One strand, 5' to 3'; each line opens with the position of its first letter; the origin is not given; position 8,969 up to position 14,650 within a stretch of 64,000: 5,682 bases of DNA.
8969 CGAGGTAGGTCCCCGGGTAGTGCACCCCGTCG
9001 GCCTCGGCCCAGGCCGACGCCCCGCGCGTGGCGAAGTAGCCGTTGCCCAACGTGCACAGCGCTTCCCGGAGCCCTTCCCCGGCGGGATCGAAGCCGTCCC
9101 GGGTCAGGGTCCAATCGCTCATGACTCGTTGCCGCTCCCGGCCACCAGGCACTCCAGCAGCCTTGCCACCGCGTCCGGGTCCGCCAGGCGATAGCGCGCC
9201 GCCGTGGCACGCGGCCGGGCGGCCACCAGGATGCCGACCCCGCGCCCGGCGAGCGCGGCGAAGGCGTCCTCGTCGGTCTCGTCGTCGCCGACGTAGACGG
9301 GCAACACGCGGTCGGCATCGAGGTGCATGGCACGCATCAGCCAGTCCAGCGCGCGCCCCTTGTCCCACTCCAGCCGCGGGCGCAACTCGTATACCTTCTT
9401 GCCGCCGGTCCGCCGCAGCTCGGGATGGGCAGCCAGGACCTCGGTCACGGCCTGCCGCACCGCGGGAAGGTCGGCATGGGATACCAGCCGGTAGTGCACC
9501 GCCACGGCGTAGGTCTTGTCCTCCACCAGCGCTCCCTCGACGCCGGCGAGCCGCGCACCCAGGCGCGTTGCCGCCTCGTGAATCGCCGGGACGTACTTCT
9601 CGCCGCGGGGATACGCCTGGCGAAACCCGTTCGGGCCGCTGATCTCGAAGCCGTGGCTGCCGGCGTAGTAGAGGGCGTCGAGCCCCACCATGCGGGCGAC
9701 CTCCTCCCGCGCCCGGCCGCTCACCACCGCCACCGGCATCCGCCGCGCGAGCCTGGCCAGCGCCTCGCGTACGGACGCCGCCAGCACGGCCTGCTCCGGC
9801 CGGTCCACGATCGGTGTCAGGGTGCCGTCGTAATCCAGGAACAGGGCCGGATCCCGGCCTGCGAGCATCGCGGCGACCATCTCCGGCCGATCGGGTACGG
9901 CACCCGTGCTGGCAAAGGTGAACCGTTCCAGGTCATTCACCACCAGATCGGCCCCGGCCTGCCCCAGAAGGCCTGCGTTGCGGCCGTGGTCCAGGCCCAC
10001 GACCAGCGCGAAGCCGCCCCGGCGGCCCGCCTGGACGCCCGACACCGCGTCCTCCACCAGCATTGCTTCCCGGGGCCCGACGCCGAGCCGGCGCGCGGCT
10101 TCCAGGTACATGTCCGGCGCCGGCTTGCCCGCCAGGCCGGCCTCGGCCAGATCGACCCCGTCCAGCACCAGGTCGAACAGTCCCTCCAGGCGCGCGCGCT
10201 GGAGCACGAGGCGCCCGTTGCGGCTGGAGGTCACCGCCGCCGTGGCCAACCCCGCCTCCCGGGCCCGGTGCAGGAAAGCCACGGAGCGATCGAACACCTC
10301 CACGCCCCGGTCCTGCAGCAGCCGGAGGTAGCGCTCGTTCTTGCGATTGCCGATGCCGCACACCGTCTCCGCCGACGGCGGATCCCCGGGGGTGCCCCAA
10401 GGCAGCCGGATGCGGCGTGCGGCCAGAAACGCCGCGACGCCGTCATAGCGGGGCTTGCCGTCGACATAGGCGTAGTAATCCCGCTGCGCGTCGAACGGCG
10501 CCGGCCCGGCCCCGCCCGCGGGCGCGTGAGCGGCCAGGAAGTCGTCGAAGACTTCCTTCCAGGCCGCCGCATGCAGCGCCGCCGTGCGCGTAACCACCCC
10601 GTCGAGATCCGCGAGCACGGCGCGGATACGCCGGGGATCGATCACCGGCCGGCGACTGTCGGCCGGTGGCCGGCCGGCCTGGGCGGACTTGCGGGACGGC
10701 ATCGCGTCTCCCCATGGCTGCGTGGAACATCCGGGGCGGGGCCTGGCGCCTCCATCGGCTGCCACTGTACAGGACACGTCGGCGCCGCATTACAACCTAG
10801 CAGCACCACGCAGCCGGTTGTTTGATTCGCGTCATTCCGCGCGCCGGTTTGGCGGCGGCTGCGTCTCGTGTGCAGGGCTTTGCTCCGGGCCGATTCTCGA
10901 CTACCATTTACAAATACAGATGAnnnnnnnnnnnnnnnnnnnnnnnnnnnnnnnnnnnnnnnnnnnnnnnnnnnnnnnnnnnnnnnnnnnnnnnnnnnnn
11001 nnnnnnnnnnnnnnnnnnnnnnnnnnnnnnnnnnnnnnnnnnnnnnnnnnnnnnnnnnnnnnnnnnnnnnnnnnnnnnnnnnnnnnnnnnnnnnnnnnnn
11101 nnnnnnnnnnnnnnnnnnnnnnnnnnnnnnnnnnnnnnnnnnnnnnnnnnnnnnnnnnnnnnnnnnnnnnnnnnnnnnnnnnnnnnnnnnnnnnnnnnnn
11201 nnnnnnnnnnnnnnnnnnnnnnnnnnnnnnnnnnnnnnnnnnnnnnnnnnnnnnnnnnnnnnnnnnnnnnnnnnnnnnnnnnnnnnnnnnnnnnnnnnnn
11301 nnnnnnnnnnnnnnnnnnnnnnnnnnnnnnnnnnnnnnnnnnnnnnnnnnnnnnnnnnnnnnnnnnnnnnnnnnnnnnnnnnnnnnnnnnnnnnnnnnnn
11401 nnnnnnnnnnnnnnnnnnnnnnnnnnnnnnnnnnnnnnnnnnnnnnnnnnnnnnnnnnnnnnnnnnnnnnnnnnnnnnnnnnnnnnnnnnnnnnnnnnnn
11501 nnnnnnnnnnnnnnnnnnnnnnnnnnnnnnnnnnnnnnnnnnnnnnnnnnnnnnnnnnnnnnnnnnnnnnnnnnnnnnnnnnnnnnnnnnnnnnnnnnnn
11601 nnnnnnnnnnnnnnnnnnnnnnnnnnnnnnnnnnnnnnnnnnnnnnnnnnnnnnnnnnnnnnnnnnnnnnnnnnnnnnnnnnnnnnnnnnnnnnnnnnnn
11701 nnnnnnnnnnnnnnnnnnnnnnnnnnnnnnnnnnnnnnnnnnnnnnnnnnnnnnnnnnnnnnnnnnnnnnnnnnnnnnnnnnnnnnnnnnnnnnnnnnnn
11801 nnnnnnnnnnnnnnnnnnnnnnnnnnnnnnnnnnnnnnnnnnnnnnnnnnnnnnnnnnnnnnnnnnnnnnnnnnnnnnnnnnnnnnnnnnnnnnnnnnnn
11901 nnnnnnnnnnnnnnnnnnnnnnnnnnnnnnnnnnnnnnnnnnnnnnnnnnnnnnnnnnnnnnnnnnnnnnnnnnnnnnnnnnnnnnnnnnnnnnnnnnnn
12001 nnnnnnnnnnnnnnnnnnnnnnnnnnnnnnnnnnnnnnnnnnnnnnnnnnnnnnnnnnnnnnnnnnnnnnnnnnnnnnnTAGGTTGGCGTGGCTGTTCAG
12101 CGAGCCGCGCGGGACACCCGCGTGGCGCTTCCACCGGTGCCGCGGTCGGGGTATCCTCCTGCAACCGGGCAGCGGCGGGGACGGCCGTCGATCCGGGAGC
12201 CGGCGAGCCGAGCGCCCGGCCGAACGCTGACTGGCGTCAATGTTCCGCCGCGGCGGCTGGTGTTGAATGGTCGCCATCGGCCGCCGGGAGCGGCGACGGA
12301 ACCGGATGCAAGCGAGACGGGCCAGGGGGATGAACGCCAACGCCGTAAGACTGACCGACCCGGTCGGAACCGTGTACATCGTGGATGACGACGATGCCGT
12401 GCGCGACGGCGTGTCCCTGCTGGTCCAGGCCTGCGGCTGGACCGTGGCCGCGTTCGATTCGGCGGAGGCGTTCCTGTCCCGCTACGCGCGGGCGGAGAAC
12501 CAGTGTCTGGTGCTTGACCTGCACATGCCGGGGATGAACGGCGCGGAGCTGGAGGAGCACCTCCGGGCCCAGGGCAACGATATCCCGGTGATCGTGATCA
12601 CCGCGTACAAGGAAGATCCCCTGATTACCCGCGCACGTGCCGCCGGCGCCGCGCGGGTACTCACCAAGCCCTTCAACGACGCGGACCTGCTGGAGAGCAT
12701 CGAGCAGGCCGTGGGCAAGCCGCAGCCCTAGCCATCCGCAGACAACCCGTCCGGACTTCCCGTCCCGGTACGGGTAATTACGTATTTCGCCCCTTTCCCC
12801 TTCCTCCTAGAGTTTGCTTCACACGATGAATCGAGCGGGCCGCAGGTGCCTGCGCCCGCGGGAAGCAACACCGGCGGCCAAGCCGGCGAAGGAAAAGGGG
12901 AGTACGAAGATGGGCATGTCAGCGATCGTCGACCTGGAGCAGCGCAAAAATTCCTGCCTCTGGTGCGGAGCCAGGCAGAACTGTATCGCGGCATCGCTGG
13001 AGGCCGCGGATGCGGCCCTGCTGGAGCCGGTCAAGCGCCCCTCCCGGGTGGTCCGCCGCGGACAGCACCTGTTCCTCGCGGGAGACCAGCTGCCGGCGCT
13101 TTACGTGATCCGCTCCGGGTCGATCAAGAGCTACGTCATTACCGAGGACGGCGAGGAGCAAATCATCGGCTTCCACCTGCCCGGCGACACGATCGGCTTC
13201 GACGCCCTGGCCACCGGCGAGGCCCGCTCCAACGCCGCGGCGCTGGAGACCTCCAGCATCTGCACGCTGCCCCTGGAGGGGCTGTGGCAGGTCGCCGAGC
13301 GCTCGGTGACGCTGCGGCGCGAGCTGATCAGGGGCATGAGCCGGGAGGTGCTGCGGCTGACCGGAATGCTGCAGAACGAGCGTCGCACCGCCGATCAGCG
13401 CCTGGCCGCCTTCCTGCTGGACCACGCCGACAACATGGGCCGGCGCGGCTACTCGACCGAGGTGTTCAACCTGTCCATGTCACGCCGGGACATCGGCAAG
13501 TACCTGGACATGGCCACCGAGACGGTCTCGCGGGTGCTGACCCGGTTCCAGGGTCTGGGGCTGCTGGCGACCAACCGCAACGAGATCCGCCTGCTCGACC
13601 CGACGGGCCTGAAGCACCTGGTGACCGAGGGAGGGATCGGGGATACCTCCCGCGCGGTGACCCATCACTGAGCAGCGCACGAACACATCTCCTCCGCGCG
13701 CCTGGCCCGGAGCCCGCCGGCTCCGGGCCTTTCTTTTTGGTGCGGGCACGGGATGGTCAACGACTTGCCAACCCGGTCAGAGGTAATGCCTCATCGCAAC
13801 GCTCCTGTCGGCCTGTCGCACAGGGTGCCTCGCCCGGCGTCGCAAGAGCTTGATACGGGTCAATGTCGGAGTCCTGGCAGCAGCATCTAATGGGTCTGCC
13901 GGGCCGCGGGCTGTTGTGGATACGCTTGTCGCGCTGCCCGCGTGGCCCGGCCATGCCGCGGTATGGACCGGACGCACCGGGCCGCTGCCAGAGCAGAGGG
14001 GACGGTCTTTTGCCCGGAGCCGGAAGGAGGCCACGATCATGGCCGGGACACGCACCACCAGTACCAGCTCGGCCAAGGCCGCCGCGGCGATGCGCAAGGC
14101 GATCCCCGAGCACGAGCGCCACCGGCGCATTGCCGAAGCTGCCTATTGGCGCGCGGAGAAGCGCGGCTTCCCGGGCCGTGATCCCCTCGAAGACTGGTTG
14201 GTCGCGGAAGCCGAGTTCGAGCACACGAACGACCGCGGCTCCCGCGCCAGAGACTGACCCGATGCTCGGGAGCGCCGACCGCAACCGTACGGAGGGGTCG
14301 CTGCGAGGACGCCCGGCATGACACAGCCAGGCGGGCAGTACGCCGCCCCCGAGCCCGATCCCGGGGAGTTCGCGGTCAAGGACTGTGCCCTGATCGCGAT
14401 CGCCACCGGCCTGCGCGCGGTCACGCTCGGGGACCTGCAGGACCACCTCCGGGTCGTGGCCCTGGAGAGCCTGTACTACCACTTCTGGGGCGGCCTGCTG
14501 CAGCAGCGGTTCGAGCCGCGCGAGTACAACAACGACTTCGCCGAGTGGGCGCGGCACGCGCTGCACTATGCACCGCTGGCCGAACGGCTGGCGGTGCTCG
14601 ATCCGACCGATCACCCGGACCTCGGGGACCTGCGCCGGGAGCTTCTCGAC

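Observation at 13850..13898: Near-consensus FNR box at exact class II spacing in front of the trehalose/repair gene string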

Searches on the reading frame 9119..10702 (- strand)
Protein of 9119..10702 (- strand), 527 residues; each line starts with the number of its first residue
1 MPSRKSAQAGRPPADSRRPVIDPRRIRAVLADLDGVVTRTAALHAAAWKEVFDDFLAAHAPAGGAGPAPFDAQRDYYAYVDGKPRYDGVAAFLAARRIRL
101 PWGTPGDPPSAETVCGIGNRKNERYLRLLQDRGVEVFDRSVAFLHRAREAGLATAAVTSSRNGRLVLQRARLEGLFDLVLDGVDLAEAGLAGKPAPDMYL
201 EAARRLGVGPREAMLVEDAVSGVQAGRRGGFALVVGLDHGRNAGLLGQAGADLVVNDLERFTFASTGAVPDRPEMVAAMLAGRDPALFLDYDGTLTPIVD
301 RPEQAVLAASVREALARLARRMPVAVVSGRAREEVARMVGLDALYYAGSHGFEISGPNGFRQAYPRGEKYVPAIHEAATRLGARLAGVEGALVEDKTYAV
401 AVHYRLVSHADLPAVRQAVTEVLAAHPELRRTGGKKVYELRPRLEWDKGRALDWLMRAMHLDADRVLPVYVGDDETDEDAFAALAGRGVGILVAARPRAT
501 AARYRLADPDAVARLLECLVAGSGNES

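Call 31: search_protein_families(library=pfam, proteins=[window:9119-10702:-])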
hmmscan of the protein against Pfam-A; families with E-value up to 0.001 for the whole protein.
window:9119-10702:- (527 aa): 4 families
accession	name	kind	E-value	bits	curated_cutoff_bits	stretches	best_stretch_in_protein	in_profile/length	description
PF02358.22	Trehalose_PPase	-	1.3e-48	165.7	27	1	288-509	1-234/235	Trehalose-phosphatase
PF00702.32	Hydrolase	-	7.1e-20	72.6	26.4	1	26-230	1-191/191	haloacid dehalogenase-like hydrolase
PF13419.12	HAD_2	-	5.2e-13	49.9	23.8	1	31-231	3-173/178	Haloacid dehalogenase-like hydrolase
PF13242.12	Hydrolase_like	-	0.0002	21.6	22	1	191-258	2-72/75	HAD-hyrolase-like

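Call 46: search_protein_families(library=ncbifam, proteins=[window:9119-10702:-], max_evalue=0.00001)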
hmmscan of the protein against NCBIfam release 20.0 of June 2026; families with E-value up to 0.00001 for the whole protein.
window:9119-10702:- (527 aa): 21 families
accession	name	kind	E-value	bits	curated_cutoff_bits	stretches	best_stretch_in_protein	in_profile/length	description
TIGR00685.1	T6PP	equivalog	8.9e-53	179.7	68.05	1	283-520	2-249/250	trehalose-phosphatase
TIGR02009.1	PGMB-YQAB-SF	subfamily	3.5e-44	151.2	153.35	1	26-234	1-185/186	beta-phosphoglucomutase family hydrolase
NF011071.0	PRK14501.1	equivalog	2.3e-38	132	634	1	273-520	482-725/729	bifunctional alpha,alpha-trehalose-phosphate synthase (UDP-forming)/trehalose-phosphatase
NF007560.0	PRK10187.1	equivalog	3.4e-27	95.4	327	1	284-520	14-244/266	trehalose-phosphatase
TIGR01990.1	bPGM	equivalog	1.3e-25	90.4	189.4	1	115-233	68-183/187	beta-phosphoglucomutase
TIGR01484.1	HAD-SF-IIB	subfamily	1.6e-19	70.9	41.8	1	287-485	2-216/221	HAD-IIB family hydrolase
NF053653.1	InDiPhoBT2121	equivalog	3e-15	56.4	245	1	134-261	85-211/216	inorganic diphosphatase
TIGR01454.1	AHBA_synth_RP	hypoth_equivalog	1.1e-11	44.7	246.65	1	133-256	73-194/205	AHBA synthesis associated protein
TIGR01509.1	HAD-SF-IA-v3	subfamily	8.4e-11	42.3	29.4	1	190-235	108-153/154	HAD-IA family hydrolase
TIGR01662.1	HAD-SF-IIIA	subfamily_domain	6.5e-10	39.2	44.6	0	286-331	2-51/141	HAD-IIIA family hydrolase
NF008610.0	PRK11587.1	equivalog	1.2e-09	37.9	282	1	133-262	81-204/219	sugar phosphatase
TIGR01449.2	PGP_bact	equivalog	7.3e-09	35.5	180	1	124-242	74-189/213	phosphoglycolate phosphatase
NF046057.1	bifunc_MtlD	equivalog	7.7e-09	34.5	800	1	121-229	78-184/683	bifunctional mannitol-1-phosphate dehydrogenase/phosphatase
NF008087.0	PRK10826.1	equivalog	1e-08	35.1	191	1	150-227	111-182/222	hexitol phosphatase HxpB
TIGR02253.1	CTE7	subfamily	1.1e-08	35.1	169.75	1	137-233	96-191/221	TIGR02253 family HAD-type hydrolase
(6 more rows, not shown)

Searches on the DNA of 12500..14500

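Call 11: search_rna_families(source=window, start=12500, end=14500, threshold=evalue, max_evalue=1)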
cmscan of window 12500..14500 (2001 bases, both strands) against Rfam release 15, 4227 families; matches with E-value up to 1: 0.
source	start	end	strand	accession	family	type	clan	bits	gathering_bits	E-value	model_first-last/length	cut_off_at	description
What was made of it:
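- Tried and rejected: An Rfam scan of 12500-14500 at E up to 1 found nothing (call 11).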
